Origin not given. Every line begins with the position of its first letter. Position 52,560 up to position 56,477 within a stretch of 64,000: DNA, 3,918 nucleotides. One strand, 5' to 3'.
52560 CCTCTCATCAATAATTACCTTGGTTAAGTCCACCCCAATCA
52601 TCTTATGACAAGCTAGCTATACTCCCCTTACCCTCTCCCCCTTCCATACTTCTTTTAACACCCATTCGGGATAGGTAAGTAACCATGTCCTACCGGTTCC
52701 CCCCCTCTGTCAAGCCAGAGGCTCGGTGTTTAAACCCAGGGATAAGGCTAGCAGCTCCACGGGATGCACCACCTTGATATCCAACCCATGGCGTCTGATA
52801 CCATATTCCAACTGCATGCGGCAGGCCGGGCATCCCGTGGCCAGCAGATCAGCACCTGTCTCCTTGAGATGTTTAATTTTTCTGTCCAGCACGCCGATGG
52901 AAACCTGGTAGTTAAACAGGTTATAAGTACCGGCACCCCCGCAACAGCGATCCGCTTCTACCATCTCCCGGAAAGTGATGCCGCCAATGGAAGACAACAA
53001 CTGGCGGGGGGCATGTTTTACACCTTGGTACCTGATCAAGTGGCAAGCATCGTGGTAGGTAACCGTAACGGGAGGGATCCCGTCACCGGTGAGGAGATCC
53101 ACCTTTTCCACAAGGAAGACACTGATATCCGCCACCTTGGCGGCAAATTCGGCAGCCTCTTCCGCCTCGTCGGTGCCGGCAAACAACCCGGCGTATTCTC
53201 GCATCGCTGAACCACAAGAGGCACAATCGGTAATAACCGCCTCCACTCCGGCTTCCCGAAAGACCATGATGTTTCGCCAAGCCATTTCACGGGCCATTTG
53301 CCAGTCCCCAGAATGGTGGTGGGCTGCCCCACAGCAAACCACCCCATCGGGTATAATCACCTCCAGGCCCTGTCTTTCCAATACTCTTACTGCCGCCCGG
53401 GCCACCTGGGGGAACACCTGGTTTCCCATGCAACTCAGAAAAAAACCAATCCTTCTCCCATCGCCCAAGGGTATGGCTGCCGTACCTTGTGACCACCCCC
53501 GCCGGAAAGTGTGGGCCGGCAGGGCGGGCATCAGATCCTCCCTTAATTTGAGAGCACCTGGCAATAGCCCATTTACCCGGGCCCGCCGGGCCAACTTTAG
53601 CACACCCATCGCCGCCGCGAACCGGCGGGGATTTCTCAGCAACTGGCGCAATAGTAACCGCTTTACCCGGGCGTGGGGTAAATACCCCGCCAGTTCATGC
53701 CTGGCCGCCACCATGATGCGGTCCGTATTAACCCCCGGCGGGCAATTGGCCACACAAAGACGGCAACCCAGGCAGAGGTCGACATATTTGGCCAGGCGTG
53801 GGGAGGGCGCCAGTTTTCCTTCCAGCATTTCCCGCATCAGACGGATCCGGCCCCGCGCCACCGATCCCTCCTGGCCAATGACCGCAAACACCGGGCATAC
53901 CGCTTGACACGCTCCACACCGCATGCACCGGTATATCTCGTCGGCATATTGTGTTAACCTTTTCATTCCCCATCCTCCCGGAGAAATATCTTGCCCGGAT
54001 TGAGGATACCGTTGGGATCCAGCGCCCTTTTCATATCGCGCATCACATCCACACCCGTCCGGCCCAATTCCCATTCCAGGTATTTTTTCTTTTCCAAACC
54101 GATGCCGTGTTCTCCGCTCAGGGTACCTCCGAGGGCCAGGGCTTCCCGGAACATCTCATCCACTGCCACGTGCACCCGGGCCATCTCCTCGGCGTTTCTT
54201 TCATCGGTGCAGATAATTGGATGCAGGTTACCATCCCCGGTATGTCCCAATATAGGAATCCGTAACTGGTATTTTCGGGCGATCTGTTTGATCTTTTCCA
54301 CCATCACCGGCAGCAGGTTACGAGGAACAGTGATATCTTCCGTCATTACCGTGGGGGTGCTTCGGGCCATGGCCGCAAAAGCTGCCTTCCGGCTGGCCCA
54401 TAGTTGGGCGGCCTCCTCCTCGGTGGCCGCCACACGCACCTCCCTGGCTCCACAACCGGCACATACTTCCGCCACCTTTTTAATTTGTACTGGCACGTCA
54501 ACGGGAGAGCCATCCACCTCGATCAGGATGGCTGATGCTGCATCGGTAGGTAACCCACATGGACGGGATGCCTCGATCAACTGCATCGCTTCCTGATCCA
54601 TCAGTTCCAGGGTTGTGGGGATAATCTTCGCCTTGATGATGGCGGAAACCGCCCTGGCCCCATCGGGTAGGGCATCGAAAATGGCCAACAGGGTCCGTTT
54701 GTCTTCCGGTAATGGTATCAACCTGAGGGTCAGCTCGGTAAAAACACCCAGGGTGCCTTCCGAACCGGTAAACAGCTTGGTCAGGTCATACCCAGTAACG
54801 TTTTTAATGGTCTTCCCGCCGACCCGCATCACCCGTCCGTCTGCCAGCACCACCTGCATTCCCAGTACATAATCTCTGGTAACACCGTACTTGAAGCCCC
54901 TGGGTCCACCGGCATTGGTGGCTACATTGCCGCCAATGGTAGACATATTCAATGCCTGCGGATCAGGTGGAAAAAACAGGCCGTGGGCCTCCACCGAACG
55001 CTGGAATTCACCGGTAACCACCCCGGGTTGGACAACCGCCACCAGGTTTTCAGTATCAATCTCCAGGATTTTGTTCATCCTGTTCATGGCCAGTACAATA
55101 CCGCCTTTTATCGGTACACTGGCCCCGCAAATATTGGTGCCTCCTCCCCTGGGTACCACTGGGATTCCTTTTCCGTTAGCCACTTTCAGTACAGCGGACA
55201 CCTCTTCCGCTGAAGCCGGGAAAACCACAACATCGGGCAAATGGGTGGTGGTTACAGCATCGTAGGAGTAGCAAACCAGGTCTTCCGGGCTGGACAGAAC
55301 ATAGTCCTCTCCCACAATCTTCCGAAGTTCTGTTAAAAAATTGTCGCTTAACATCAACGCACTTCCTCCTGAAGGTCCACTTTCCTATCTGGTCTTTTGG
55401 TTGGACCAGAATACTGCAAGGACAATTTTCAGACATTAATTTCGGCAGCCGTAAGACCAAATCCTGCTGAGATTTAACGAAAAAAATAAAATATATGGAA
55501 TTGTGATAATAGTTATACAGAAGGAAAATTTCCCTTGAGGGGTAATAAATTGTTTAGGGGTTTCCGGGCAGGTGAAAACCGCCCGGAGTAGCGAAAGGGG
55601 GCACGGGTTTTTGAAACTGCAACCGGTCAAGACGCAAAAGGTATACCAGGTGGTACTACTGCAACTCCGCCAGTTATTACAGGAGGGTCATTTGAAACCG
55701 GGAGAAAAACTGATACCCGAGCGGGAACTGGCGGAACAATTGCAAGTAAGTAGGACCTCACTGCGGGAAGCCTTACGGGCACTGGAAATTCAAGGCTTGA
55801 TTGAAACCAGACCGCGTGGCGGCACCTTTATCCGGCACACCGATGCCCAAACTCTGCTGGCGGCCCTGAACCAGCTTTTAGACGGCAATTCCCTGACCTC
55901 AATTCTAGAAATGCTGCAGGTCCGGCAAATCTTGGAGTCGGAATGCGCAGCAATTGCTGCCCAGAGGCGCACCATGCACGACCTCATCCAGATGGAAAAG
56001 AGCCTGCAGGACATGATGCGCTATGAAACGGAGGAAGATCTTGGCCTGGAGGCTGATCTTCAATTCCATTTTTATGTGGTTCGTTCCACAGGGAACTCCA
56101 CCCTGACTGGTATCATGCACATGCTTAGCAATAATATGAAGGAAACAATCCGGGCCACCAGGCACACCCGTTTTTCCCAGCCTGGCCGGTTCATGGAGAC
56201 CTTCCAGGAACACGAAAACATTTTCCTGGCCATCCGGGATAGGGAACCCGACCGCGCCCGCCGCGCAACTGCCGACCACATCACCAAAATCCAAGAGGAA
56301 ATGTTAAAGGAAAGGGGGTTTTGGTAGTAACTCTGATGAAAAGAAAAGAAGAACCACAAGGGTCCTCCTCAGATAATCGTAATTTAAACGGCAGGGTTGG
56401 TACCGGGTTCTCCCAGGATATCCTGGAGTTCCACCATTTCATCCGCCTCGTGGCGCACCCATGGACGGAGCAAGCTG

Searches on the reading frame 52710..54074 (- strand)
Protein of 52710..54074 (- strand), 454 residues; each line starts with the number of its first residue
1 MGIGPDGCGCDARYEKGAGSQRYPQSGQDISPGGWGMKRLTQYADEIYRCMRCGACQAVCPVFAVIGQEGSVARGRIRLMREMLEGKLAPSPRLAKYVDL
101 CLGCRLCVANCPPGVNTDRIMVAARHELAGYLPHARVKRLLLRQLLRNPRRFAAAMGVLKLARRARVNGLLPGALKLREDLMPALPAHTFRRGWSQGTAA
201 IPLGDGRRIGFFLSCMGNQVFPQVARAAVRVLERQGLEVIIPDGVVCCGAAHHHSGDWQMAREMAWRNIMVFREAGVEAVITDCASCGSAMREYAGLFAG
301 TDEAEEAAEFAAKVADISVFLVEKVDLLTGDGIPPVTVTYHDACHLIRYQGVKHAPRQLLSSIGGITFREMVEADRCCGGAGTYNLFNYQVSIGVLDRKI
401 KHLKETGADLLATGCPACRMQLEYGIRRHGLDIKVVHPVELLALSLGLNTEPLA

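Call 5: search_protein_families(library=pfam, proteins=[window:52710-54074:-], max_evalue=0.01)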
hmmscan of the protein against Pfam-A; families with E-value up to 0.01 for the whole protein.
window:52710-54074:- (454 aa): 13 families
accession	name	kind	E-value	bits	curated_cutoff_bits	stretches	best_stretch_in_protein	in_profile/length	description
PF02754.22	CCG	-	1.4e-36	124.9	20.6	2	338-422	1-84/85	Cysteine-rich domain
PF13183.11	Fer4_8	-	2.8e-12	47.4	27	1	47-115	2-68/68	4Fe-4S dicluster domain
PF12838.12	Fer4_7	-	1.1e-07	32.6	27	1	49-115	1-52/52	4Fe-4S dicluster domain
PF13534.11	Fer4_17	-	3.5e-07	31.1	22.2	1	49-115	1-60/61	4Fe-4S dicluster domain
PF13484.11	Fer4_16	-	5.7e-07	30.7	30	1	49-112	1-64/66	4Fe-4S double cluster binding domain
PF13237.11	Fer4_10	-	2.5e-06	27.8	25.5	1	49-64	8-22/53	4Fe-4S dicluster domain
PF13187.11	Fer4_9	-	1e-05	25.9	27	1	49-114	1-50/52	4Fe-4S dicluster domain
PF12800.12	Fer4_4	-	0.00027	21.5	24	1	48-62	2-16/17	4Fe-4S binding domain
PF00037.32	Fer4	-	0.00041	20.5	21.1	1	49-64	7-22/24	4Fe-4S binding domain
PF12797.12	Fer4_2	-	0.00061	20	24.5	1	49-62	9-22/22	4Fe-4S binding domain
PF14697.11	Fer4_21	-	0.00083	19.9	35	0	98-112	38-52/59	4Fe-4S dicluster domain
PF12837.12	Fer4_6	-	0.0063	16.9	25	1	99-115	7-23/24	4Fe-4S binding domain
PF25160.1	LdpA_Fe-S-bd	-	0.0067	16.6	27.6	0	49-62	27-40/49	LdpA Fe-S cluster-binding domain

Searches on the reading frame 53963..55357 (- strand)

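Call 5: search_protein_families(library=pfam, proteins=[window:53963-55357:-], max_evalue=0.01)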
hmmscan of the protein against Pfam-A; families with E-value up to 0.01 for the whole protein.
window:53963-55357:- (464 aa): 2 families
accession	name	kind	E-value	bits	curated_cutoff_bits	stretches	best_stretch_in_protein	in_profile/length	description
PF02913.24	FAD-oxidase_C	-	2.7e-74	250.4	21.2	1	216-457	1-248/248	FAD linked oxidases, C-terminal domain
PF01565.28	FAD_binding_4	-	3.8e-48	163.2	26.4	1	41-179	1-138/139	FAD binding domain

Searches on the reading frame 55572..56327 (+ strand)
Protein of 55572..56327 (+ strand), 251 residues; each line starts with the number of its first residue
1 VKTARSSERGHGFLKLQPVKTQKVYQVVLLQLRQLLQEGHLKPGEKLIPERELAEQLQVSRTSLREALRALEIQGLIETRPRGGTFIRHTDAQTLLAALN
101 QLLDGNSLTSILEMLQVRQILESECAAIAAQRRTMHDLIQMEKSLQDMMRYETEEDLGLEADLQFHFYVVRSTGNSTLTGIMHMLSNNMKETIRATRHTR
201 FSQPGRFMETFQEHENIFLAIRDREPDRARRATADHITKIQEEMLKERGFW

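Call 5: search_protein_families(library=pfam, proteins=[window:55572-56327:+], max_evalue=0.01)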
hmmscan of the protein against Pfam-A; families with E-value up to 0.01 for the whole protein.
window:55572-56327:+ (251 aa): 10 families
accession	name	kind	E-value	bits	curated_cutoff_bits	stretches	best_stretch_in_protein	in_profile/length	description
PF07729.17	FCD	-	2.9e-27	96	24.3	1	113-238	1-124/125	FCD domain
PF00392.27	GntR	-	1.3e-19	70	27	1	25-87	2-64/64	Bacterial regulatory proteins, gntR family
PF13545.12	HTH_Crp_2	-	4.1e-05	23.9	27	1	47-96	21-68/70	Crp-like helix-turn-helix domain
PF08279.18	HTH_11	-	0.00062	20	25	1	44-82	12-51/55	HTH domain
PF01978.25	TrmB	-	0.0011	19.2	25.6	1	51-85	26-60/68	Sugar-specific transcriptional regulator TrmB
PF02082.26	Rrf2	-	0.0015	19.1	30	1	42-150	18-122/132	Iron-dependent Transcriptional regulator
PF01047.28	MarR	-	0.0035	17.6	24.6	0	37-79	14-49/59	MarR family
PF01325.25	Fe_dep_repress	-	0.0041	17.7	26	1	45-84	20-59/60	Iron dependent repressor, N-terminal DNA binding domain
PF25213.1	HVO_A0261_N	-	0.0091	16.3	35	0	50-83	27-58/86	HVO_A0261 N-terminal domain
PF12802.13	MarR_2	-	0.0096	16.5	27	0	51-82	24-55/61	MarR family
